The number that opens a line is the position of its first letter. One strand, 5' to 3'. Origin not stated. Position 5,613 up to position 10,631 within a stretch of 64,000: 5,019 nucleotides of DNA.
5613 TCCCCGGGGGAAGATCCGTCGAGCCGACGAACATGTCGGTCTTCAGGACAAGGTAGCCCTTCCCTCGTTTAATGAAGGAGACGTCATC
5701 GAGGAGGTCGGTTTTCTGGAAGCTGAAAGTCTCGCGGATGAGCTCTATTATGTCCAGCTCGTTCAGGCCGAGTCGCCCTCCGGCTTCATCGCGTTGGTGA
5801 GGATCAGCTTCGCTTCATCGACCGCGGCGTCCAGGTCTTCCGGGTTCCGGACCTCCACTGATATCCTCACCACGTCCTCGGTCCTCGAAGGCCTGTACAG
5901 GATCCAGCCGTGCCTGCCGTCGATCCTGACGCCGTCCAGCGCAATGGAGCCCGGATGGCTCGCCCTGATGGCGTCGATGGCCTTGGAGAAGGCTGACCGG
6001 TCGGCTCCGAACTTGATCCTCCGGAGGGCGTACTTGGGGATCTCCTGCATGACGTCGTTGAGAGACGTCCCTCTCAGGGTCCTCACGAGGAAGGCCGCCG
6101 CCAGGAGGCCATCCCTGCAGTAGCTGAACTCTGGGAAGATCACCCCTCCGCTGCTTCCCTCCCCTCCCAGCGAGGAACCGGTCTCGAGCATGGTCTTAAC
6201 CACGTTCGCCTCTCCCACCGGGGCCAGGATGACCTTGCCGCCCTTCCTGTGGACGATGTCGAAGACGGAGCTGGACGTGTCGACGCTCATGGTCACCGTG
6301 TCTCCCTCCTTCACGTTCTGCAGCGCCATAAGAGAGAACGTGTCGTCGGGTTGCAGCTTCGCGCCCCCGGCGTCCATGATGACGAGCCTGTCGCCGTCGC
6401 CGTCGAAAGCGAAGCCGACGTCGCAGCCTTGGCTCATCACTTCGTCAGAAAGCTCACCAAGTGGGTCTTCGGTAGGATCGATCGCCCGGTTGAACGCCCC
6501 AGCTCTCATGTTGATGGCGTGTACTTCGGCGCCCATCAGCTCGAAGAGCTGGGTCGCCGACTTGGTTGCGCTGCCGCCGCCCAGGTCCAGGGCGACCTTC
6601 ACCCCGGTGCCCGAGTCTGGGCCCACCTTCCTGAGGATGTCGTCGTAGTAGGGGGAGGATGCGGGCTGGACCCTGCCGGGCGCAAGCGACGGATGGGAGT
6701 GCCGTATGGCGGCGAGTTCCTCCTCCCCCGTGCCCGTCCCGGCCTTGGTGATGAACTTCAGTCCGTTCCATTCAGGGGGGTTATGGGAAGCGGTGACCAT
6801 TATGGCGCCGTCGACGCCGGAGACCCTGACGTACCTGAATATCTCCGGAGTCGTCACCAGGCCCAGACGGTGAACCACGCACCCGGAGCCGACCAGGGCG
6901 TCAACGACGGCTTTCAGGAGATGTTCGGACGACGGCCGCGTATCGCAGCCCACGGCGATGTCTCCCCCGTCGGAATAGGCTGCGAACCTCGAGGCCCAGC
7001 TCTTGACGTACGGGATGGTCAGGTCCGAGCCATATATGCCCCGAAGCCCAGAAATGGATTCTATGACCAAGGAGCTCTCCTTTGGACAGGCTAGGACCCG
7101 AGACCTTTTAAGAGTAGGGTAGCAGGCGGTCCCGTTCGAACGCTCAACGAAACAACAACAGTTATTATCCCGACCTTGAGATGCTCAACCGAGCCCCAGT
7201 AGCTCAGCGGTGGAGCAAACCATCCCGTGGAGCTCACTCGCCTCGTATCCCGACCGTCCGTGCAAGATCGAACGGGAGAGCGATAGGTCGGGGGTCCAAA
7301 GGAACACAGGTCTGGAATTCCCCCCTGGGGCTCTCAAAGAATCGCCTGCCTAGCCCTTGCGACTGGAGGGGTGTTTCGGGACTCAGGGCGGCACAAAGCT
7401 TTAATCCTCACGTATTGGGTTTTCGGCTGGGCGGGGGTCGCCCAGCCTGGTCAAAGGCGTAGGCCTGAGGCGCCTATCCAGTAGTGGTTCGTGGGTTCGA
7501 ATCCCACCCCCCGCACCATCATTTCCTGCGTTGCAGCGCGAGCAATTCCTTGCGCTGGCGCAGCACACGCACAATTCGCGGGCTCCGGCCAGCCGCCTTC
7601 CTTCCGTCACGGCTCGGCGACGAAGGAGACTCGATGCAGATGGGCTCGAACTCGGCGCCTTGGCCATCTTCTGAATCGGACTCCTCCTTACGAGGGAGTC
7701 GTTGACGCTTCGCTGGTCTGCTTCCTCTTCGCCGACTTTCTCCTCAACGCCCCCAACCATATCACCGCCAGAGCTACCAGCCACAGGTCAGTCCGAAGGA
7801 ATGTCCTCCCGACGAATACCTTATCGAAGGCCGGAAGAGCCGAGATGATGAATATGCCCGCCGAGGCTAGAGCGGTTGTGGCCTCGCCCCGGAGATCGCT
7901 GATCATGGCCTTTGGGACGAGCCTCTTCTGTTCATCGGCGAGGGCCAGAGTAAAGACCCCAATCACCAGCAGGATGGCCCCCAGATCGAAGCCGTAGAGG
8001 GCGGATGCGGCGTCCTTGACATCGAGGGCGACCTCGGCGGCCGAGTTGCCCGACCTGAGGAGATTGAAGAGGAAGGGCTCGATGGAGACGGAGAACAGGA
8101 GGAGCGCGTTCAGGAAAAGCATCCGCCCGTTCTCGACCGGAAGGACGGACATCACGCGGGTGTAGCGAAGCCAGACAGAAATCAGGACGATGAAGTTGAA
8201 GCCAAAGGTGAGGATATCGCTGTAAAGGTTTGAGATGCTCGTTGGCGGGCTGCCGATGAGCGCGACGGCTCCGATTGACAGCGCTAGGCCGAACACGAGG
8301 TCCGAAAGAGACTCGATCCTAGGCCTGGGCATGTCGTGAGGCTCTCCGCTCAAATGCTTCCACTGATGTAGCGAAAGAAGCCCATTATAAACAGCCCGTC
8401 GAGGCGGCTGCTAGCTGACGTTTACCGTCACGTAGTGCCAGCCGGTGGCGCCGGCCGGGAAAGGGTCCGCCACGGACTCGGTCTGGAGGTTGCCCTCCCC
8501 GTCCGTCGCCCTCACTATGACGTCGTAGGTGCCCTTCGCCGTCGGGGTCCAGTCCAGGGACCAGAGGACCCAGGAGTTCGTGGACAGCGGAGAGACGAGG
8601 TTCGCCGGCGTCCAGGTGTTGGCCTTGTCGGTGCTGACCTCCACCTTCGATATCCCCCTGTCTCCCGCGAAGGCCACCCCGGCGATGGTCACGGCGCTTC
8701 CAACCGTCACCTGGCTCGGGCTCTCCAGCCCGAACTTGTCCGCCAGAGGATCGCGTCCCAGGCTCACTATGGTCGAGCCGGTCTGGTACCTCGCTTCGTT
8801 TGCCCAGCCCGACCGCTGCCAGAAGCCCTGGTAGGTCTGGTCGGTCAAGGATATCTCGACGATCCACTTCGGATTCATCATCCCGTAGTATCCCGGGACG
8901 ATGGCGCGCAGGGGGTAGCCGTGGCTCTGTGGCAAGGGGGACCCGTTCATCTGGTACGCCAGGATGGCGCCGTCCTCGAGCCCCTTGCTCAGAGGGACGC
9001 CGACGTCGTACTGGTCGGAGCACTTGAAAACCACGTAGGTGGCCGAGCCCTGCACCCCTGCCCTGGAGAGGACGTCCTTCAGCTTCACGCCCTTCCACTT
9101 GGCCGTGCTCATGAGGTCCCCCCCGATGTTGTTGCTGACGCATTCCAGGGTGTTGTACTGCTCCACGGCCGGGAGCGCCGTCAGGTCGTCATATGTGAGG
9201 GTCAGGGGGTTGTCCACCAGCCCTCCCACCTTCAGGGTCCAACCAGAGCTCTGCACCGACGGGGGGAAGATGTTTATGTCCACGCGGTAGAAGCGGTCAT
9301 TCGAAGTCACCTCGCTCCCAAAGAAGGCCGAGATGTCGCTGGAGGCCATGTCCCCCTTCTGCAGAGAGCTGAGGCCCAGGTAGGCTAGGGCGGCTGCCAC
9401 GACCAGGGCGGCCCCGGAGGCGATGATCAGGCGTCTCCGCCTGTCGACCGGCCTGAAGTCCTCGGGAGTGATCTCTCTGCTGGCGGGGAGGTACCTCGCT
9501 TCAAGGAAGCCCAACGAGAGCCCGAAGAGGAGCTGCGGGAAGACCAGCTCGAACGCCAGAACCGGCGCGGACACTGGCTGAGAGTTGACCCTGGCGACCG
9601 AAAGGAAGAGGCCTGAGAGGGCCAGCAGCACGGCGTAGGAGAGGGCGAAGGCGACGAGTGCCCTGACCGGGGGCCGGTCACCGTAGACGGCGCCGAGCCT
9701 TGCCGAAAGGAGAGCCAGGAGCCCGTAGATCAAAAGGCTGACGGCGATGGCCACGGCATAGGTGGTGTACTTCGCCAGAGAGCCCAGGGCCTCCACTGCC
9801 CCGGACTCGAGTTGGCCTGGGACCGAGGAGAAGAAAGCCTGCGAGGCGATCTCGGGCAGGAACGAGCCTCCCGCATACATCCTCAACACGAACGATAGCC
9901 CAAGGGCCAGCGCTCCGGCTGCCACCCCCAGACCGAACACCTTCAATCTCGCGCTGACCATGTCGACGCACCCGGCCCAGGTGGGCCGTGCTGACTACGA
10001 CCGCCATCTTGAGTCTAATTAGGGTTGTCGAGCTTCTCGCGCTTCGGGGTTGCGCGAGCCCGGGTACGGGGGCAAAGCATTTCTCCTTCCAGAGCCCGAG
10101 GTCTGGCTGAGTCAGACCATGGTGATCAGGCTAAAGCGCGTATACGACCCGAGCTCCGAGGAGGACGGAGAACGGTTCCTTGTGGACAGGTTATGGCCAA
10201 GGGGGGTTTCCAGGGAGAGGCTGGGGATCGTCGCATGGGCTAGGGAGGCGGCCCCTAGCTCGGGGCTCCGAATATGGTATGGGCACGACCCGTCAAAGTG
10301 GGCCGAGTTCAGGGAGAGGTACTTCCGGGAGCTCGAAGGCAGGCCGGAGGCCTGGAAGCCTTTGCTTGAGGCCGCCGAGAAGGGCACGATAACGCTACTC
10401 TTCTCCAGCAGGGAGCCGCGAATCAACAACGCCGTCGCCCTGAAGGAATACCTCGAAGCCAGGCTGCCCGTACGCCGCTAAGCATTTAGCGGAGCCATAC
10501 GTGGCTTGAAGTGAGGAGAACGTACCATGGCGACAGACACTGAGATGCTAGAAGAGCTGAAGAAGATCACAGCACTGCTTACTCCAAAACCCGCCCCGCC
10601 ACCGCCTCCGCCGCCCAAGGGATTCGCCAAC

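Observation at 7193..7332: tRNA-Thr(CGU) gene interrupted by three introns, two at non-canonical positions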

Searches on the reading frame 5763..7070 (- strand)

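Call 30: search_protein_families(library=pfam, proteins=[window:5763-7070:-], max_evalue=0.00001)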
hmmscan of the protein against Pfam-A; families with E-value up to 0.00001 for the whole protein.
window:5763-7070:- (435 aa): 3 families
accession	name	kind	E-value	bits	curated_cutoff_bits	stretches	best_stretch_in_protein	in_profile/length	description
PF02878.22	PGM_PMM_I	-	1.8e-27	96.1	22.5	1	7-124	7-129/138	Phosphoglucomutase/phosphomannomutase, alpha/beta/alpha domain I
PF02880.22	PGM_PMM_III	-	2.6e-18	66.6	20.7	1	245-346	6-114/115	Phosphoglucomutase/phosphomannomutase, alpha/beta/alpha domain III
PF02879.22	PGM_PMM_II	-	1.7e-14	54.6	29.3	1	140-236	2-103/103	Phosphoglucomutase/phosphomannomutase, alpha/beta/alpha domain II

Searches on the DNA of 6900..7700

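Call 12: search_rna_families(source=window, threshold=evalue, max_evalue=10, start=6900, end=7700, show_alignments=3)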
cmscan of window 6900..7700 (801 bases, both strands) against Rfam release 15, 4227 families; matches with E-value up to 10: 5.
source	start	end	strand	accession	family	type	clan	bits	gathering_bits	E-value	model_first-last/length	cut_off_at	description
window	7431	7515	+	RF00005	tRNA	Gene; tRNA;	CL00001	51.4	29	5.2e-10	1-71/71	no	tRNA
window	7619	7692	+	RF03636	MIR4376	Gene; miRNA;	-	19.8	60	0.29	1-88/88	no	MIR4376 microRNA precursor family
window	7474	7513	-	RF04351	Plastid-psbl-rps4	Cis-reg;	-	18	68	0.66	1-53/53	no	Plastid-psbl-rps4 3UTR RNA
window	7457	7516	-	RF04354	Plastid-ycf2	Cis-reg;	-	16.9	65.7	1.7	1-75/75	no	Plastid-ycf2 5UTR RNA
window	7026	7146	-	RF01736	flg-Rhizobiales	Cis-reg;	-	11.9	55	9.3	1-141/141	no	flg-Rhizobiales RNA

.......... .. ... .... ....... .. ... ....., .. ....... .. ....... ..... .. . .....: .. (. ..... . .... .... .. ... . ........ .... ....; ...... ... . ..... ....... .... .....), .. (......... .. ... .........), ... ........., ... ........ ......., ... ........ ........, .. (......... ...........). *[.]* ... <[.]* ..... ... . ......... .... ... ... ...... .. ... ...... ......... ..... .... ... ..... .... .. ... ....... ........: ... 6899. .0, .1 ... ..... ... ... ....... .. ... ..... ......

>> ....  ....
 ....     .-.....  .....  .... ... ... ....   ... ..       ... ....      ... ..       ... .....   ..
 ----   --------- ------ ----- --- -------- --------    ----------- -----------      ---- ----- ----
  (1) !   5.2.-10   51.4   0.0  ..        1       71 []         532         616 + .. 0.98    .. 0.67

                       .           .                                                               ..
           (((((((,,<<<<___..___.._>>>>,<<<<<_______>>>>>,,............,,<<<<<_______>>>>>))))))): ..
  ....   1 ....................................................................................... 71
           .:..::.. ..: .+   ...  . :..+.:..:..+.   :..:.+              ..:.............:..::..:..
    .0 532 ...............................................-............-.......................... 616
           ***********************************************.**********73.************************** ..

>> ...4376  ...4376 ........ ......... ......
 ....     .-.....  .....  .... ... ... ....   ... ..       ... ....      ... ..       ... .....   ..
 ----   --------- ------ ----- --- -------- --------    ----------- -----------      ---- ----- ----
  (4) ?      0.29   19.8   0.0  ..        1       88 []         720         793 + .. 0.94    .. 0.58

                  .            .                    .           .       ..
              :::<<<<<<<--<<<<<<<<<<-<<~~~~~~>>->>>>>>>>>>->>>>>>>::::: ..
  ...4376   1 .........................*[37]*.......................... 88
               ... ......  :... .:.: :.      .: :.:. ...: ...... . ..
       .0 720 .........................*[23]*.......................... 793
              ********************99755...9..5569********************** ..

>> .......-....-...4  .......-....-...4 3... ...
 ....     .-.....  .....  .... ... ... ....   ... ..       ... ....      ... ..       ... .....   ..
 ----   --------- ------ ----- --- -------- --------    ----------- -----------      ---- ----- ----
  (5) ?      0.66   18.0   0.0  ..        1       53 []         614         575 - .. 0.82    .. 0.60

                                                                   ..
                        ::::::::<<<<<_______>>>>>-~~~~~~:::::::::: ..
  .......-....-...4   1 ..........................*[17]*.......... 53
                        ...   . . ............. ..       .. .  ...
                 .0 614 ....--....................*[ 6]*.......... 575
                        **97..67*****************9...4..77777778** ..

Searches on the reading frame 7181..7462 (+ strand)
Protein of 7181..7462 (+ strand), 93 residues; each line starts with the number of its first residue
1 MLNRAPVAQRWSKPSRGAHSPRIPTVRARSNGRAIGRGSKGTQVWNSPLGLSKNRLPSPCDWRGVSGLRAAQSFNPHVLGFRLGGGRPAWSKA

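Call 36: search_protein_families(library=pfam, proteins=[window:7181-7462:+], max_evalue=0.00001)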
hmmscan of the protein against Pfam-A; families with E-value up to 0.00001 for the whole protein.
window:7181-7462:+ (93 aa): 0 families

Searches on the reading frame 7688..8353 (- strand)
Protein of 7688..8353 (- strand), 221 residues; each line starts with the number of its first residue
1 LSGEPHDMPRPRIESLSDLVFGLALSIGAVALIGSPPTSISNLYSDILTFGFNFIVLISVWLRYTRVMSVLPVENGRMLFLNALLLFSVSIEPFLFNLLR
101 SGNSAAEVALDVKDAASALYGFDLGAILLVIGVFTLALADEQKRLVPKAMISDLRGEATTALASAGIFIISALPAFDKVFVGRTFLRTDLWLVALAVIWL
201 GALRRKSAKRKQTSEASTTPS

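Call 30: search_protein_families(library=pfam, proteins=[window:7688-8353:-], max_evalue=0.00001)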
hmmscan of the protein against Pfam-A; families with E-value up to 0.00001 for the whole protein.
window:7688-8353:- (221 aa): 1 family
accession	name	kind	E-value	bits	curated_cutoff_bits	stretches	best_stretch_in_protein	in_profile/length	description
PF06736.16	TMEM175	-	7.8e-08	33.1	25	1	12-93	1-88/88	Endosomal/lysosomal potassium channel TMEM175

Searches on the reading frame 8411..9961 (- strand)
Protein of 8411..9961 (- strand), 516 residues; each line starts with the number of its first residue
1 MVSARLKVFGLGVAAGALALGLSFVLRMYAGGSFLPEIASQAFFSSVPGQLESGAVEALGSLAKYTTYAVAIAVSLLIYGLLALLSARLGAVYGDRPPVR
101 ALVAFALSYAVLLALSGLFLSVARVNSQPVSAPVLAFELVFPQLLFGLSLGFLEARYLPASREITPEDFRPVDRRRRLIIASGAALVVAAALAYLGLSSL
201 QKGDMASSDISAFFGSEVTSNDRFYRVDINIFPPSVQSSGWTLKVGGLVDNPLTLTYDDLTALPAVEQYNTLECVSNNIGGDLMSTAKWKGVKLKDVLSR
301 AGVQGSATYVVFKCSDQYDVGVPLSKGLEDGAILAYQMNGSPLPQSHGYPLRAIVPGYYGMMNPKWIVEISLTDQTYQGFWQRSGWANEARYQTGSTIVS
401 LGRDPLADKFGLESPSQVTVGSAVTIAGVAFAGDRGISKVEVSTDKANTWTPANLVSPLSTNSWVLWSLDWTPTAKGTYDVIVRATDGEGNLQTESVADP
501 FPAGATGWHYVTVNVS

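Call 30: search_protein_families(library=pfam, proteins=[window:8411-9961:-], max_evalue=0.00001)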
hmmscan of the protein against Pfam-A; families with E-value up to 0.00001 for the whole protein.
window:8411-9961:- (516 aa): 2 families
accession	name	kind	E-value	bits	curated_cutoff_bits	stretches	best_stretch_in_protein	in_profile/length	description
PF00174.25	Oxidored_molyb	-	1.1e-49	168.7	24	1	234-381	5-169/169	Oxidoreductase molybdopterin binding domain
PF03404.22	Mo-co_dimer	-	5.4e-08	33.4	22.7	1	422-498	29-119/138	Mo-co oxidoreductase dimerisation domain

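Call 31: find_encoding_contigs(protein=window:8411-9961:-, flank=3000, max_places=4)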
Protein window:8411-9961:- (516 aa): 1 contig read that carries it; 1 place shown.
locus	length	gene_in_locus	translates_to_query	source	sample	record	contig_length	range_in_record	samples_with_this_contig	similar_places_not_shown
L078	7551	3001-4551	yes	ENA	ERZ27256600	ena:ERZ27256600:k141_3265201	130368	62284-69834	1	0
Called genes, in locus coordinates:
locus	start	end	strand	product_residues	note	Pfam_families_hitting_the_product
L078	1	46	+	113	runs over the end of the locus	PF01938:TRAM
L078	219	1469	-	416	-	PF00270:DEAD, PF04851:ResIII (weak), PF00271:Helicase_C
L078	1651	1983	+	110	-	PF00254:FKBP_C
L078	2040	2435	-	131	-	PF01741:MscL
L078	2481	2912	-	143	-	PF04343:DUF488, PF22751:DUF488-N3a, PF22752:DUF488-N3i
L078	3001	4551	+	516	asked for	PF00174:Oxidored_molyb, PF03404:Mo-co_dimer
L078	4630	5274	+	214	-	PF06736:TMEM175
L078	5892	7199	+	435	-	PF02878:PGM_PMM_I, PF02879:PGM_PMM_II, PF02880:PGM_PMM_III, PF00408:PGM_PMM_IV (faint)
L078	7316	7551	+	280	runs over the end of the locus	PF00586:AIRS, PF02769:AIRS_C (weak)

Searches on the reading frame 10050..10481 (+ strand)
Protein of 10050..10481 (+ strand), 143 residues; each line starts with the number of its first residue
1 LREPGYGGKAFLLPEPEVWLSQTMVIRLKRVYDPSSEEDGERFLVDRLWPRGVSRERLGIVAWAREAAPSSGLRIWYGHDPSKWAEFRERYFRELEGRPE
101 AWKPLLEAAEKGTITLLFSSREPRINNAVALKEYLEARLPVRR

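Call 30: search_protein_families(library=pfam, proteins=[window:10050-10481:+], max_evalue=0.00001)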
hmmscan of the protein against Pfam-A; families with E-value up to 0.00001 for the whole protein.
window:10050-10481:+ (143 aa): 3 families
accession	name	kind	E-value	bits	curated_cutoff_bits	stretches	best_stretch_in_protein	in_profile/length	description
PF22752.1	DUF488-N3i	-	3.1e-41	141.4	27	1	26-139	2-115/131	Inactive DUF488-N3 subclade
PF04343.18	DUF488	-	4.7e-28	98.7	22.2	1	27-135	1-121/121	Domain of unknown function DUF488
PF22751.1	DUF488-N3a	-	2.5e-19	70.2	27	1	26-138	1-117/118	Active DUF488-N3 subclade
